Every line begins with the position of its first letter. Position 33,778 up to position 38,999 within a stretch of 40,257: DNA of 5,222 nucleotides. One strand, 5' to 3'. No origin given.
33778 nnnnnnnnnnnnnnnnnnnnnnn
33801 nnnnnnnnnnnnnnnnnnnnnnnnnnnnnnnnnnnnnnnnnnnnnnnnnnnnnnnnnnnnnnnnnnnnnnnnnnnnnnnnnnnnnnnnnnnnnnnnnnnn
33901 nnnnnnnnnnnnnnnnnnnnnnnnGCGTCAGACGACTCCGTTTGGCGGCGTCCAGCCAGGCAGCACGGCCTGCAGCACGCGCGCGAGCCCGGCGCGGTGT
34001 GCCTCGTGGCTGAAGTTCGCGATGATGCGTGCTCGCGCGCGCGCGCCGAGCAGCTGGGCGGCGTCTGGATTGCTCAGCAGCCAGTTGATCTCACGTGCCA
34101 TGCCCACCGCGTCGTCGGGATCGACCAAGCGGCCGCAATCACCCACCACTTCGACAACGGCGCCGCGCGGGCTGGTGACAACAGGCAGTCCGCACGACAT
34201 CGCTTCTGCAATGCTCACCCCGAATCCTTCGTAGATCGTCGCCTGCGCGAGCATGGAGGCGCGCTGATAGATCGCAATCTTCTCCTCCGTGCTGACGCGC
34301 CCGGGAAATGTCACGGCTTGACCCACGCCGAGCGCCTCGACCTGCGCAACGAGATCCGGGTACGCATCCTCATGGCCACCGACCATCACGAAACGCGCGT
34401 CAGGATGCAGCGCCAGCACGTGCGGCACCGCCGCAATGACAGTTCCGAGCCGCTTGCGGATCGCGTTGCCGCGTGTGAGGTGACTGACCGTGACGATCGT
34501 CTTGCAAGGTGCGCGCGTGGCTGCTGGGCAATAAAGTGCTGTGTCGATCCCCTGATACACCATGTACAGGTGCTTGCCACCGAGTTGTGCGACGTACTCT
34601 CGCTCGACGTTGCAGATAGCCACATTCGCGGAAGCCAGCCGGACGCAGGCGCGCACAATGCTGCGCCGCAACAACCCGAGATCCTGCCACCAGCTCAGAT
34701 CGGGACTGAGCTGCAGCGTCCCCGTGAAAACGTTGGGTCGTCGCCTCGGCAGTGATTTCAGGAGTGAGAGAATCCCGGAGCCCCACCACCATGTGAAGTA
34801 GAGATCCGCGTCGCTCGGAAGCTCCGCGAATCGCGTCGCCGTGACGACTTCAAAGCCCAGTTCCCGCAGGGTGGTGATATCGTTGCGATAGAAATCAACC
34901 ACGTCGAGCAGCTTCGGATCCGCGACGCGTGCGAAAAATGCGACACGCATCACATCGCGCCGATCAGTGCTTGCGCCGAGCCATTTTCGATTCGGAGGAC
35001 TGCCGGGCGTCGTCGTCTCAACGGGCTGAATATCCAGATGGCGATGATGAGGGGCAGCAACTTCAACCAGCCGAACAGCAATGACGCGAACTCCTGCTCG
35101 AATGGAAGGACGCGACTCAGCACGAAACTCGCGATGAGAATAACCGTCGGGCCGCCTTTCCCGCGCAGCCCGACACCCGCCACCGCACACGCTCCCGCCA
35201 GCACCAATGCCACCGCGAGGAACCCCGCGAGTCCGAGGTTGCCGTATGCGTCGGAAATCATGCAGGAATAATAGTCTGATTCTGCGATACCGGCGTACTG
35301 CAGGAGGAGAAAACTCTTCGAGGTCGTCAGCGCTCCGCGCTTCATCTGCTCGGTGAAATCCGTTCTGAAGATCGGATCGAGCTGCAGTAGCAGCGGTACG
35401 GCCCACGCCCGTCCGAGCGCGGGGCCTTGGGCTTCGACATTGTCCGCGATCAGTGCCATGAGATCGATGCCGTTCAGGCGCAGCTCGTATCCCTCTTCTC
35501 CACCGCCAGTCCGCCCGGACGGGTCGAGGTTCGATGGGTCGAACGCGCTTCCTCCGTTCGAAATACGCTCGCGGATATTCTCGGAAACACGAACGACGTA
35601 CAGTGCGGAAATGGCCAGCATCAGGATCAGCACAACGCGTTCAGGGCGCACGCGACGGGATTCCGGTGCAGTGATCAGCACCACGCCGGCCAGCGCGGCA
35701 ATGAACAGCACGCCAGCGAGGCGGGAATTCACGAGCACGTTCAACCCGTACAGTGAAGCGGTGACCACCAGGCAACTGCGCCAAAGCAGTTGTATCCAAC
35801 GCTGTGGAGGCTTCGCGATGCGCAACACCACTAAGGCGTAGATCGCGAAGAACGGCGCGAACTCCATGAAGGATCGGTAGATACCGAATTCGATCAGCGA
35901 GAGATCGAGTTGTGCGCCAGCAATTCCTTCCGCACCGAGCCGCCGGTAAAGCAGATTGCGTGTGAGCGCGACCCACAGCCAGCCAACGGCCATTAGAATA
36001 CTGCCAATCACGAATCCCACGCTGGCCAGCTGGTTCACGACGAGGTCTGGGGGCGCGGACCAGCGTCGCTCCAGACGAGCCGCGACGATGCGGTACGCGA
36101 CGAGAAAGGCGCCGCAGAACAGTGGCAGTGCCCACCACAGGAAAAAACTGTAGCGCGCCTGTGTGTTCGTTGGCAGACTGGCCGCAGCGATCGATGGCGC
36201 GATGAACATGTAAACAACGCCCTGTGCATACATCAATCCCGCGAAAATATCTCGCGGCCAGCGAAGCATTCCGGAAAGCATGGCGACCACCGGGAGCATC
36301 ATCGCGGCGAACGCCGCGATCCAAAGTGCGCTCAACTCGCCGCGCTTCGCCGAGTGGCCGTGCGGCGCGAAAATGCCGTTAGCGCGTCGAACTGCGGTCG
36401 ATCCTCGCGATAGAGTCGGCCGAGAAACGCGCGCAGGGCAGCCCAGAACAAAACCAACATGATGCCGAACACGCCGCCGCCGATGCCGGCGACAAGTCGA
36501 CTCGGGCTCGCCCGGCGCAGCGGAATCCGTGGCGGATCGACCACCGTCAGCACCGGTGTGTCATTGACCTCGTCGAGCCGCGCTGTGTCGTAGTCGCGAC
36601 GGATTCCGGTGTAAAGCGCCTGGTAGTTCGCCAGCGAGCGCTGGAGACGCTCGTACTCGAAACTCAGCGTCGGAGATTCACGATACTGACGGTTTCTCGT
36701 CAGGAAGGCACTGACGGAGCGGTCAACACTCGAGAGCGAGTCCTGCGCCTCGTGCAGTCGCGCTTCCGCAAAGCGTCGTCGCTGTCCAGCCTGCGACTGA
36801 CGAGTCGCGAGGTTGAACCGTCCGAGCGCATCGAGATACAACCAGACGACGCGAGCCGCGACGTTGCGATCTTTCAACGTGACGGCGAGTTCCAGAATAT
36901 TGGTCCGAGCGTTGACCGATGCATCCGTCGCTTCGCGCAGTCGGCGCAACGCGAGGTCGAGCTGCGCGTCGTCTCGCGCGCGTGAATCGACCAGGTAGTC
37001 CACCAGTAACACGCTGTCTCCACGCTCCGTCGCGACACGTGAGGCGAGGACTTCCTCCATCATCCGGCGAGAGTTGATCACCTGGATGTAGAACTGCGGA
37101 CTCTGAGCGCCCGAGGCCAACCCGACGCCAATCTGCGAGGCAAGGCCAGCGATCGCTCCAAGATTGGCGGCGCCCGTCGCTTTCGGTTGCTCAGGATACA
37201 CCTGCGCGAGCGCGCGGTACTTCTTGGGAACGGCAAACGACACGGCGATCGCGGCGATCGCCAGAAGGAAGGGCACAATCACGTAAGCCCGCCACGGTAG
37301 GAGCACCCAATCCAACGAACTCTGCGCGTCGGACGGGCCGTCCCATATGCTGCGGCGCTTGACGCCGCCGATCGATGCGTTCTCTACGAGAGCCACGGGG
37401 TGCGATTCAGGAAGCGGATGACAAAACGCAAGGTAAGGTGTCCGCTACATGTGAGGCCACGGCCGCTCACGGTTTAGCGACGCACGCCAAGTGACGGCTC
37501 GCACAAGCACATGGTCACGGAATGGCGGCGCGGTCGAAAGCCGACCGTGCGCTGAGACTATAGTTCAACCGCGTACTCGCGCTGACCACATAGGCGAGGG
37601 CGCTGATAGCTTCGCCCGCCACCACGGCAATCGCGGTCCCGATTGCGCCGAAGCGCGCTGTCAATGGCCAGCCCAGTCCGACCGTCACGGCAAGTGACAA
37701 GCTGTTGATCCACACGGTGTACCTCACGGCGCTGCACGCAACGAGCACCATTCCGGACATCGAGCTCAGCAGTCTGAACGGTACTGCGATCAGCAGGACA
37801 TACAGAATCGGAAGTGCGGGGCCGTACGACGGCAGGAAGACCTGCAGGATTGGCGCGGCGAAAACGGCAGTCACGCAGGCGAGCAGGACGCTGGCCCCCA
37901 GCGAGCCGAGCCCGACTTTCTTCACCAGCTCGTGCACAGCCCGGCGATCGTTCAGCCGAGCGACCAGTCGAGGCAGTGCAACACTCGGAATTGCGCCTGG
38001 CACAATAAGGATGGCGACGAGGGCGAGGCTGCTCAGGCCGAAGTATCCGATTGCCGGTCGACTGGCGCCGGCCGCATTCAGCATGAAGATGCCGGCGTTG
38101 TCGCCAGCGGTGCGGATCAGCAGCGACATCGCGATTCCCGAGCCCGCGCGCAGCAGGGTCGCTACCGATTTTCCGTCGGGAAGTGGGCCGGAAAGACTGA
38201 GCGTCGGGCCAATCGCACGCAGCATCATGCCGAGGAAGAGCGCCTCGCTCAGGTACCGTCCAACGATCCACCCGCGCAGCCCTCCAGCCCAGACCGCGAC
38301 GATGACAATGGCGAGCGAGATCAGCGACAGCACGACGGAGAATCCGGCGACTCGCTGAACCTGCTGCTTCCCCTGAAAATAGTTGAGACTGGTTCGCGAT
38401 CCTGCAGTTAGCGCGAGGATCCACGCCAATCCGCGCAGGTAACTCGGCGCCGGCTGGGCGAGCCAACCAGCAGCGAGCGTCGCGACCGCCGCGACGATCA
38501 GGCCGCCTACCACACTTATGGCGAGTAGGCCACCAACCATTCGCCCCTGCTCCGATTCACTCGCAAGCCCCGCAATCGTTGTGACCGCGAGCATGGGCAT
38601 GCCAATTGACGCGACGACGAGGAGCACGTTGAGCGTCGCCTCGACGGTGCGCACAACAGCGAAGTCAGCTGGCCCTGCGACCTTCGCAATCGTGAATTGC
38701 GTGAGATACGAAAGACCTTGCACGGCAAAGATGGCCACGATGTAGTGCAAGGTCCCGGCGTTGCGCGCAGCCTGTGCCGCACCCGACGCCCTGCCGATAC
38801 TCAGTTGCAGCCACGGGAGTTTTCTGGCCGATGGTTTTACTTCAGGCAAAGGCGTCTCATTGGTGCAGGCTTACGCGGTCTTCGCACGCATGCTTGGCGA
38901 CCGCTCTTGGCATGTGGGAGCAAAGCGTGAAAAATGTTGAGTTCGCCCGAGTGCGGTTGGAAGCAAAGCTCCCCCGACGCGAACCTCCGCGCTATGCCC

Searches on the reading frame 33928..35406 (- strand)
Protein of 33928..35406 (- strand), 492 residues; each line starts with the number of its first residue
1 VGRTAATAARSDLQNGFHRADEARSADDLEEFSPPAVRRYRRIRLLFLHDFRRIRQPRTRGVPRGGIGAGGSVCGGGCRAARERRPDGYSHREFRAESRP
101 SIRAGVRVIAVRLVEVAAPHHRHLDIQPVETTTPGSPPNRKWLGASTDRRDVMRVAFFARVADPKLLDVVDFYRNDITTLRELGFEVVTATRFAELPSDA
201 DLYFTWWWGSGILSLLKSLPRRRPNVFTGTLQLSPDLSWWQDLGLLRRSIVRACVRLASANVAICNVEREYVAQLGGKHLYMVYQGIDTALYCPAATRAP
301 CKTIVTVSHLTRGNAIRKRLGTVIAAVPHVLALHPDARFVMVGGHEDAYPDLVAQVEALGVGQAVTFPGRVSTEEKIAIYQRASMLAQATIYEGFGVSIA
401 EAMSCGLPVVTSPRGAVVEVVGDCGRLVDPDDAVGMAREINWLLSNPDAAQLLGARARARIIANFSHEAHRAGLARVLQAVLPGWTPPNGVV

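Call 6: search_protein_families(library=pfam, proteins=[window:33928-35406:-], max_evalue=0.001)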
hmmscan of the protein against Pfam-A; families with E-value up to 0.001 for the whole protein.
window:33928-35406:- (492 aa): 4 families
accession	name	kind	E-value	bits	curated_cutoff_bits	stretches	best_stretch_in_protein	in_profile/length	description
PF00534.26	Glycos_transf_1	-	1.9e-27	96.4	26.4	1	317-459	27-171/172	Glycosyl transferases group 1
PF13692.12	Glyco_trans_1_4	-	4.3e-27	95.5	27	1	302-446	2-142/142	Glycosyl transferases group 1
PF13524.12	Glyco_trans_1_2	-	1.9e-08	34.8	25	1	333-468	11-136/144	Glycosyl transferase-like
PF20706.3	GT4-conflict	-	1.2e-05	24.9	26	1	271-461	165-372/385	Family 4 Glycosyltransferase in conflict systems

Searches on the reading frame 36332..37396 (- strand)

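Call 6: search_protein_families(library=pfam, proteins=[window:36332-37396:-], max_evalue=0.001)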
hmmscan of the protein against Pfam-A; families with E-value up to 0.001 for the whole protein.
window:36332-37396:- (354 aa): 1 family
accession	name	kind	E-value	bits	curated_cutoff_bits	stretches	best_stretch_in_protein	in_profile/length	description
PF02706.20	Wzz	-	2.2e-09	37.9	25.5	1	38-118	19-89/91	Chain length determinant protein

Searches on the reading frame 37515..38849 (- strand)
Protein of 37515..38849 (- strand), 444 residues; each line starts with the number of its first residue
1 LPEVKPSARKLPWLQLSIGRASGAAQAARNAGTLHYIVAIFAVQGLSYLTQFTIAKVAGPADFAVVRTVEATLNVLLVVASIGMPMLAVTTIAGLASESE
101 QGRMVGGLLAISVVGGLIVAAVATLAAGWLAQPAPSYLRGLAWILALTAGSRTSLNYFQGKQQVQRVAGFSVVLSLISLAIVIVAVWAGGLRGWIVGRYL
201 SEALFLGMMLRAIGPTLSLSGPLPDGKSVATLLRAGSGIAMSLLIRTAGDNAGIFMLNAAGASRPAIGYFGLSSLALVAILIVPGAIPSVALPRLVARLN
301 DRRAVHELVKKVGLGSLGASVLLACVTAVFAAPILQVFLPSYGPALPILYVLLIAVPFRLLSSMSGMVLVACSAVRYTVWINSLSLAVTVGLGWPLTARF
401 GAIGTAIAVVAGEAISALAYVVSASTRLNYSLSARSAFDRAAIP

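Call 6: search_protein_families(library=pfam, proteins=[window:37515-38849:-], max_evalue=0.001)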
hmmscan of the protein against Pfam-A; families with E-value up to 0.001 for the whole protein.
window:37515-38849:- (444 aa): 1 family
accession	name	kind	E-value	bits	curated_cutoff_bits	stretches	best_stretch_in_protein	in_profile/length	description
PF01943.22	Polysacc_synt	-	1.8e-05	24.7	28.2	1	32-293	4-268/274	Polysaccharide biosynthesis protein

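Call 71: find_encoding_contigs(protein=window:37515-38849:-, flank=10000, max_places=3)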
Protein window:37515-38849:- (444 aa): no gene with exactly this product is on record in the collection.
